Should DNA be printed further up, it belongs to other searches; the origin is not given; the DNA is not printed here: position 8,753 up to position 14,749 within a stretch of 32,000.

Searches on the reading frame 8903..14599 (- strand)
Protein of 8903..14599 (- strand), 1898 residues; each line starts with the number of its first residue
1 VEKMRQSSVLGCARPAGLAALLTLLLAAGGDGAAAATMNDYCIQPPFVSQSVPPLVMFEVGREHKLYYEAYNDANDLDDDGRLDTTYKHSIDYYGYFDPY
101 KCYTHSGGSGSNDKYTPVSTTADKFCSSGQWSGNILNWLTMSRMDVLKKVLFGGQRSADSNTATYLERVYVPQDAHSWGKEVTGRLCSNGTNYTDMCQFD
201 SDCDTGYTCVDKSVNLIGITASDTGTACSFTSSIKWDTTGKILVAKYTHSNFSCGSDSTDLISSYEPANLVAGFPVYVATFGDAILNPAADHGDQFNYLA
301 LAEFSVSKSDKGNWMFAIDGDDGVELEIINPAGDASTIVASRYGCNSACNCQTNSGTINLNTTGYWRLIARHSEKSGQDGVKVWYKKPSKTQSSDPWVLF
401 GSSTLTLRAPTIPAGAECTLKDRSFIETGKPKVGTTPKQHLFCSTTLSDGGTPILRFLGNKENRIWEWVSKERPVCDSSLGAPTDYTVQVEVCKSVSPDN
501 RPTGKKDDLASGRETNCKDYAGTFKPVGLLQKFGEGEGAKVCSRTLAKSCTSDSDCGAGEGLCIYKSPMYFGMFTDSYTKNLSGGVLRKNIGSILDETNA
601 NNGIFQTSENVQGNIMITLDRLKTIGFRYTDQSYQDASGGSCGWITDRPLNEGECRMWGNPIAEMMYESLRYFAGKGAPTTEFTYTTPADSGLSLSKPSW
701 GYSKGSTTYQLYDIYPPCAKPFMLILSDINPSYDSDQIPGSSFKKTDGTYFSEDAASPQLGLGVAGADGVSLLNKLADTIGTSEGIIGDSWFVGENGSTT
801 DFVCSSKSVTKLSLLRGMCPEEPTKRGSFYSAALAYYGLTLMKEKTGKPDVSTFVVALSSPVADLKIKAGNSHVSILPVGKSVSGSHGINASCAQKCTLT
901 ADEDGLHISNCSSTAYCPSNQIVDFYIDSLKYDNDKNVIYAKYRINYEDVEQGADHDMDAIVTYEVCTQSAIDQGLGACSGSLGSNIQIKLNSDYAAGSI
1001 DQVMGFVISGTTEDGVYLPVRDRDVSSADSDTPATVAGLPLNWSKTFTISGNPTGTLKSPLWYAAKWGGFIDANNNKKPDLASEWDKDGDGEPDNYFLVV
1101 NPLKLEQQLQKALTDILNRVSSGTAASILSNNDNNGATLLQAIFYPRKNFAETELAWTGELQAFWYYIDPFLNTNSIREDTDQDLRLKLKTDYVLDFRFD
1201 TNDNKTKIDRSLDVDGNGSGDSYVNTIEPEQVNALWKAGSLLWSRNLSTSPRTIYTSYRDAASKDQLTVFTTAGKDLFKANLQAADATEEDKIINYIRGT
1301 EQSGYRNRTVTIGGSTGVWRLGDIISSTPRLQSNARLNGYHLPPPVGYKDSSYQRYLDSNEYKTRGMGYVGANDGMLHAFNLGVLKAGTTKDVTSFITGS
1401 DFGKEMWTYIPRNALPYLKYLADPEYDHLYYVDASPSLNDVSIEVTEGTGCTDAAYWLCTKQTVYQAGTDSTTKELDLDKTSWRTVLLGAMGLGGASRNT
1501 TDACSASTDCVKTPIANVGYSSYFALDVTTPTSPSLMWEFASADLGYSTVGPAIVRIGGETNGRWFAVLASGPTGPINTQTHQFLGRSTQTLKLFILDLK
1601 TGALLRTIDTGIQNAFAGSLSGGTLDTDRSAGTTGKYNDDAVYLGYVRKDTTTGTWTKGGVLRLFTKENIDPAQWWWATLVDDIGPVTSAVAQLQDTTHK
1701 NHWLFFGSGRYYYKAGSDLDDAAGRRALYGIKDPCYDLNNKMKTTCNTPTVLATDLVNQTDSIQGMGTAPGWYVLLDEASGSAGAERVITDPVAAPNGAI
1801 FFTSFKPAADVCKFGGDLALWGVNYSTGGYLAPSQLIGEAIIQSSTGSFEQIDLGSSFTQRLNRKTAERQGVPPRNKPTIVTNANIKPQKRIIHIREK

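Call 53: search_protein_families(library=pfam, proteins=[window:8903-14599:-], max_evalue=0.001)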
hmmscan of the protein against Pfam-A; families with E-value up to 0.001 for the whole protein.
window:8903-14599:- (1898 aa): 1 family
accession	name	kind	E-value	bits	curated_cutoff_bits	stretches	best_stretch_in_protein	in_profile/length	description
PF05567.17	T4P_PilY1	-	2.9e-14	53.3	28.1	2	1476-1760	121-397/411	PilY1 beta-propeller domain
